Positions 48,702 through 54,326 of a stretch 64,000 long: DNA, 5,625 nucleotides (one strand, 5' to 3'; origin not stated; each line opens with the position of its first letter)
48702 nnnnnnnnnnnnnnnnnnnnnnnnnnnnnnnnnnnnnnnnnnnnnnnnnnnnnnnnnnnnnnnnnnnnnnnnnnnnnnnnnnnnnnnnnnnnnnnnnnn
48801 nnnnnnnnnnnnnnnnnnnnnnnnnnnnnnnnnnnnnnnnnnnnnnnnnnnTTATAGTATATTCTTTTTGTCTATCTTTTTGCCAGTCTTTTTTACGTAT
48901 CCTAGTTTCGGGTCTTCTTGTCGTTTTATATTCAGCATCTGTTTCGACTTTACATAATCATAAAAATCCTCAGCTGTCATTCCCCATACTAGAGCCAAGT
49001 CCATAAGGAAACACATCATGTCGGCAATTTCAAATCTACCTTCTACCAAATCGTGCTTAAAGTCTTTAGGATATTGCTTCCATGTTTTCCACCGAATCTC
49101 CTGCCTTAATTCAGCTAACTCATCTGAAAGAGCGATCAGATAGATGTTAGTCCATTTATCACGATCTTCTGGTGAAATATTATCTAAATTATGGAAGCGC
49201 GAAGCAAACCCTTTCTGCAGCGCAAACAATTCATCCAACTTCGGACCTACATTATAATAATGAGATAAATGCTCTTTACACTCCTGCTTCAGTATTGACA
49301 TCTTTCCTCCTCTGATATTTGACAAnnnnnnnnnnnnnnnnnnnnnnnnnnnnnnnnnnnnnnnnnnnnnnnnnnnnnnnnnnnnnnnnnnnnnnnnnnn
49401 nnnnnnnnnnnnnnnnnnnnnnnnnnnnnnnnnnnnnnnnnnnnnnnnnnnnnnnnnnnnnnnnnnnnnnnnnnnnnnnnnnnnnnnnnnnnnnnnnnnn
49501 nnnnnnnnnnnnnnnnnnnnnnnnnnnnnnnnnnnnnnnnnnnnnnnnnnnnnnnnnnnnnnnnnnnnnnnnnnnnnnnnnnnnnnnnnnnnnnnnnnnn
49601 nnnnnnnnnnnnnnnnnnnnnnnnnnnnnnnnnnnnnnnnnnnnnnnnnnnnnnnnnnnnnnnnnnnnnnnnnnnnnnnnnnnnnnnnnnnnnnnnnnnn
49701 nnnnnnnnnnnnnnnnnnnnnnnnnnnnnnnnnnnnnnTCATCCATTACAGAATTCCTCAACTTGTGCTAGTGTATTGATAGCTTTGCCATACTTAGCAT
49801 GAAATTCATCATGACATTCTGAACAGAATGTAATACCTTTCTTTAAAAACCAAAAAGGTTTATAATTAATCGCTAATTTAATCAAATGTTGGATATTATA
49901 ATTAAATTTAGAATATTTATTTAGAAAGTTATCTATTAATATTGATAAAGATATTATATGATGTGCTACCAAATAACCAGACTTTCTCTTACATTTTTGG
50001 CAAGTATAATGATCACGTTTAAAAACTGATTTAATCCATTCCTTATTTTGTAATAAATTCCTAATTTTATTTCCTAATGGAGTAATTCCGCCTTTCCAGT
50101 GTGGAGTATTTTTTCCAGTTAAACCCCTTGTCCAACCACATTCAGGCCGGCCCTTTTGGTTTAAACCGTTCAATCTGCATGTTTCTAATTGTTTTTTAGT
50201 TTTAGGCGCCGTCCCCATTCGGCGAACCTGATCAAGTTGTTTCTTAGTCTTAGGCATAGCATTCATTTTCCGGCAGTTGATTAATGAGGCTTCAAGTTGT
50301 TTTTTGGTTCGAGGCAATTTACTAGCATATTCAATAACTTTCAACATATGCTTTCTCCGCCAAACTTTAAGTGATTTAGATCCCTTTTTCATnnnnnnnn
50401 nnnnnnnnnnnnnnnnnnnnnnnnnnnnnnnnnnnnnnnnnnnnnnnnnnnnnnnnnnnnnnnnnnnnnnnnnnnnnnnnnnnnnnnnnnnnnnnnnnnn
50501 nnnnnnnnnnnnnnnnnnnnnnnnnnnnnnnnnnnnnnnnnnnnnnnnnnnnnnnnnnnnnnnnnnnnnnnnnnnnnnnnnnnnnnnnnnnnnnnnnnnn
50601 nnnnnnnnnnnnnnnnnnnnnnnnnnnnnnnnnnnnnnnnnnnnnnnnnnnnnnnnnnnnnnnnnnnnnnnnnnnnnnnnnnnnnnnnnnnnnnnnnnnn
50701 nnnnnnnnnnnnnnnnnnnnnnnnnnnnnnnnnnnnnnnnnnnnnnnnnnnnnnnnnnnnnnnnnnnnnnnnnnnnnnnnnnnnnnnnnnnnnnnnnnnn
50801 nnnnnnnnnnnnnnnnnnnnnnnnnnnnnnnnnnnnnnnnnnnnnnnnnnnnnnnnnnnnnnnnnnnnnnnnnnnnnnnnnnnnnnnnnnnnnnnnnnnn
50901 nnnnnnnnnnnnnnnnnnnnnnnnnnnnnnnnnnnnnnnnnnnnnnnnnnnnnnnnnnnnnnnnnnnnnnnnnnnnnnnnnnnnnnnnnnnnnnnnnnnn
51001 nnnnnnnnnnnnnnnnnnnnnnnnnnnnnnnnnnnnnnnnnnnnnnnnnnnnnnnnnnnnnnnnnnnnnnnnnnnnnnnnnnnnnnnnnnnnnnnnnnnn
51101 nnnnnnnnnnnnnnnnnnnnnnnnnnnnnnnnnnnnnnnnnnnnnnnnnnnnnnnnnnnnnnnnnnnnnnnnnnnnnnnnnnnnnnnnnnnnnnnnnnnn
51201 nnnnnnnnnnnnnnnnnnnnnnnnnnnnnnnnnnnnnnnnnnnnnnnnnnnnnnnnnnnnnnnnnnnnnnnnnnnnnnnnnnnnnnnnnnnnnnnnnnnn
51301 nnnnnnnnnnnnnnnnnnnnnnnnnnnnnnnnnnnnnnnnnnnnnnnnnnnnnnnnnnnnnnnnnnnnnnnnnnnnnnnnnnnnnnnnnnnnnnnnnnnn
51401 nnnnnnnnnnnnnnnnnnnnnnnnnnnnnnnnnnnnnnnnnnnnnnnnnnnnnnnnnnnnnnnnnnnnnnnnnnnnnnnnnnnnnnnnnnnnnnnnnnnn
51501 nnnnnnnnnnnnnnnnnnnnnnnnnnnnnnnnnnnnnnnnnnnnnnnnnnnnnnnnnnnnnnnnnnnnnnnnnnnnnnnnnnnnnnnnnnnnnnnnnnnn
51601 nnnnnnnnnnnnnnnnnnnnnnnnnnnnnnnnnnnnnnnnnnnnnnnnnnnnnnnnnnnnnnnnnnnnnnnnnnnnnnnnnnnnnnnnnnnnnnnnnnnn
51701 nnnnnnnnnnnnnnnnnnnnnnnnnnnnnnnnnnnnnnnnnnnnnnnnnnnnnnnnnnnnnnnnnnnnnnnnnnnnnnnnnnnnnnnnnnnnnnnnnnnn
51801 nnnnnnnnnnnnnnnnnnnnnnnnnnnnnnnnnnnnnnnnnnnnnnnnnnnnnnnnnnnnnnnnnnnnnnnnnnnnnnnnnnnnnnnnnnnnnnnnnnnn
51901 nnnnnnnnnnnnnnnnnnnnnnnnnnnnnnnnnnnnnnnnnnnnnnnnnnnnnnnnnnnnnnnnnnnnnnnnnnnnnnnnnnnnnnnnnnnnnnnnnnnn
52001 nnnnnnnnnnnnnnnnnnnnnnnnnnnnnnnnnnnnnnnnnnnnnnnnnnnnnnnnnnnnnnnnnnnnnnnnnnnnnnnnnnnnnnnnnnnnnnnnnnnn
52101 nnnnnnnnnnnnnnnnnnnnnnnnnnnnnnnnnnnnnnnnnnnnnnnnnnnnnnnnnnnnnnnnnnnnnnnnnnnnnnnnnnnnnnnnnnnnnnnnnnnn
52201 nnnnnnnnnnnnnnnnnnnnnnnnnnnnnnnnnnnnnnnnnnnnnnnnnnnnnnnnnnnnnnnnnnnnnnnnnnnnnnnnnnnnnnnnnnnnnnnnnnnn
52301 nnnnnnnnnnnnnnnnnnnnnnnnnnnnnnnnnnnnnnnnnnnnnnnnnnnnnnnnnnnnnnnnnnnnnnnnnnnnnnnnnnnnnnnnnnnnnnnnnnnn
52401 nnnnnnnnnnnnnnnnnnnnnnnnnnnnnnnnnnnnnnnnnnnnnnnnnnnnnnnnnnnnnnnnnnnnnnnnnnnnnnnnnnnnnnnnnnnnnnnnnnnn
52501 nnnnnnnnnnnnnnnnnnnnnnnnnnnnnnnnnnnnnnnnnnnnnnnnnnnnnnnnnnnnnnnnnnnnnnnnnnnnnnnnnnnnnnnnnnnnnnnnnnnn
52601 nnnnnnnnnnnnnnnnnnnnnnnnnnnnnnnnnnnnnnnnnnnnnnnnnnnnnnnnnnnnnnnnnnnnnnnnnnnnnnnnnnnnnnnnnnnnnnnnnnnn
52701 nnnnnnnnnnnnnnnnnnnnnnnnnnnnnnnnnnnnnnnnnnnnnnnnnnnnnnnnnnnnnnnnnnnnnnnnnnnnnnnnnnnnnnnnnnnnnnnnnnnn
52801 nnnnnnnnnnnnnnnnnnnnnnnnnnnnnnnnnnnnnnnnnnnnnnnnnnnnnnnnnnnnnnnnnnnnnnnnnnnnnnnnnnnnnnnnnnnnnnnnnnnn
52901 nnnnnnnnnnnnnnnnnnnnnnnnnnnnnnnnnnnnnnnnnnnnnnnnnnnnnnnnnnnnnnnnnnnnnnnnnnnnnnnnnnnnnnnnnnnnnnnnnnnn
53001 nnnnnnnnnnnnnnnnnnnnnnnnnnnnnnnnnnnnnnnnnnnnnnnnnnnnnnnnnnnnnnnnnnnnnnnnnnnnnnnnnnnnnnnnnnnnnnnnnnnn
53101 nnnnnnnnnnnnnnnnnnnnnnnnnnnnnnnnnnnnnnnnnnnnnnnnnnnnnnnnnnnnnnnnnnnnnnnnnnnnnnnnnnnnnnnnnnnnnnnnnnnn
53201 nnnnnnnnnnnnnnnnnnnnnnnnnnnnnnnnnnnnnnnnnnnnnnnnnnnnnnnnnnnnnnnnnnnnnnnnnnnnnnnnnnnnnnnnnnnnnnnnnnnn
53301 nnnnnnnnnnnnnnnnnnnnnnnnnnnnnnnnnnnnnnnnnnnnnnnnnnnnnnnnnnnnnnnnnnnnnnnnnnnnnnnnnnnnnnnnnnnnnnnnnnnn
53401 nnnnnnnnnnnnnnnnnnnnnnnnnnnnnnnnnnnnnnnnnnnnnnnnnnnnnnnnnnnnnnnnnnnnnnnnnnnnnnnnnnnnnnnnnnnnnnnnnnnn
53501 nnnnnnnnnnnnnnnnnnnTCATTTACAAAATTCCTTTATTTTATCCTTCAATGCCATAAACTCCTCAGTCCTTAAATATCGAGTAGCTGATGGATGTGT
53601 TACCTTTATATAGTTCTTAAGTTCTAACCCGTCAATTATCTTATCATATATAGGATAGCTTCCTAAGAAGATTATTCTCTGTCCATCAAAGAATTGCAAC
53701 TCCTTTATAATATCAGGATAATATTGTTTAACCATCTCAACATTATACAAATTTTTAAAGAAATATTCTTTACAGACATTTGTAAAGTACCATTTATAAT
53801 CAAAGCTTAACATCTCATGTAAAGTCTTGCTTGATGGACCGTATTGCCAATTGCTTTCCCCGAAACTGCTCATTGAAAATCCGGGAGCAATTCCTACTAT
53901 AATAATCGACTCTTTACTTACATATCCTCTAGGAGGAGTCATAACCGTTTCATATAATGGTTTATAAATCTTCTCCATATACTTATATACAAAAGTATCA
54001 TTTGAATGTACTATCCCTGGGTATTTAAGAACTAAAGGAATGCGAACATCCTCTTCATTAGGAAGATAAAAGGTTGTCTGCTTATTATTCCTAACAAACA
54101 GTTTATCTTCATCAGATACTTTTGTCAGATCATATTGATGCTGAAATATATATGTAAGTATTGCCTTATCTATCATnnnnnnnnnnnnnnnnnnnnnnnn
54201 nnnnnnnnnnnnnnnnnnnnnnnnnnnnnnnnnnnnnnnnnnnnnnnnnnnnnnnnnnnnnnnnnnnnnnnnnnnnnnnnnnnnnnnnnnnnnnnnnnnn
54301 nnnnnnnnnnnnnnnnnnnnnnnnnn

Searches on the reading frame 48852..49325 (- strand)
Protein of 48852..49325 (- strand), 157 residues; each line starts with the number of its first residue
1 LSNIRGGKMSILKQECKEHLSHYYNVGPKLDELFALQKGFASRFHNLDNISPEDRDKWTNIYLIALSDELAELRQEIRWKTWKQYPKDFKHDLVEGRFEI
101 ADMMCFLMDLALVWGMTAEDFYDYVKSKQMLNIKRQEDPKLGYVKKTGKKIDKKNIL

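Call 32: search_protein_families(library=pfam, proteins=[window:48852-49325:-], max_evalue=0.001)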
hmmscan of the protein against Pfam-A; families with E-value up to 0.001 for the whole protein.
window:48852-49325:- (157 aa): 1 family
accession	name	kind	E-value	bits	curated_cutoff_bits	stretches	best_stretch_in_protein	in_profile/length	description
PF08761.16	dUTPase_2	-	5.9e-09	36.9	22.9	1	29-121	1-89/162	dUTPase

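Call 80: search_protein_families(library=phrogs, proteins=[window:48852-49325:-], max_evalue=0.00001)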
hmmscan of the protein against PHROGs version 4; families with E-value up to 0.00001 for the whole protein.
window:48852-49325:- (157 aa): 2 families
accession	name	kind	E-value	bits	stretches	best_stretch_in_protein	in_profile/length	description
phrog_173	-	DNA, RNA and nucleotide metabolism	1e-13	52.6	1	29-112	31-110/196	nucleoside triphosphate pyrophosphohydrolase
phrog_18650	-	DNA, RNA and nucleotide metabolism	8.7e-10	40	1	57-140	44-124/195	dUTPase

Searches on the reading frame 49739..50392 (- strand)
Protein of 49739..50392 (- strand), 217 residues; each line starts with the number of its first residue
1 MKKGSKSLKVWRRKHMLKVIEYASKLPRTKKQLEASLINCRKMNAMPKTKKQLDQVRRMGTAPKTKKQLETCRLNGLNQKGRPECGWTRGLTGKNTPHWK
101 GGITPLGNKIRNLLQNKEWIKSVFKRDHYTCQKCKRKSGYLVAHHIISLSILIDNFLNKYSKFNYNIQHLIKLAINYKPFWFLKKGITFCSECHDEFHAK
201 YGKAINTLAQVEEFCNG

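Call 32: search_protein_families(library=pfam, proteins=[window:49739-50392:-], max_evalue=0.001)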
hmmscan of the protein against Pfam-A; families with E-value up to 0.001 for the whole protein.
window:49739-50392:- (217 aa): 0 families

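Call 80: search_protein_families(library=phrogs, proteins=[window:49739-50392:-], max_evalue=0.00001)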
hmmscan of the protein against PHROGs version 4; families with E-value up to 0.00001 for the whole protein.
window:49739-50392:- (217 aa): 7 families
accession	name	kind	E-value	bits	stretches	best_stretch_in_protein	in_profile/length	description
phrog_1271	-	DNA, RNA and nucleotide metabolism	2e-09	38.3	1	115-207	253-325/361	HNH endonuclease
phrog_589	-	DNA, RNA and nucleotide metabolism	1.3e-08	35.8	1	52-149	34-115/179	HNH endonuclease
phrog_8446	-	DNA, RNA and nucleotide metabolism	3.6e-08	34.3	1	48-150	108-170/211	HNH endonuclease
phrog_5104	-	unknown function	1.3e-07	32.4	1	55-215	90-227/228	-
phrog_119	-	DNA, RNA and nucleotide metabolism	4e-07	30.2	1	117-209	189-266/443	HNH endonuclease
phrog_144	-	DNA, RNA and nucleotide metabolism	7.8e-07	29.9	0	115-203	68-138/175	HNH endonuclease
phrog_5956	-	DNA, RNA and nucleotide metabolism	8.8e-06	26.4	0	118-200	49-110/138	HNH endonuclease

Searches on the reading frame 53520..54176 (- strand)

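Call 32: search_protein_families(library=pfam, proteins=[window:53520-54176:-], max_evalue=0.001)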
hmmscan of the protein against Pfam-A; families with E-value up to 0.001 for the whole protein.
window:53520-54176:- (218 aa): 1 family
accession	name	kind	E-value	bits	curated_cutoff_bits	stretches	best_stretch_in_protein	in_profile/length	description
PF03167.25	UDG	-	3.2e-06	27.7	24.3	1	89-210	8-133/141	Uracil DNA glycosylase superfamily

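Call 80: search_protein_families(library=phrogs, proteins=[window:53520-54176:-], max_evalue=0.00001)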
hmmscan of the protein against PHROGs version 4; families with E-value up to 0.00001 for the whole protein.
window:53520-54176:- (218 aa): 0 families
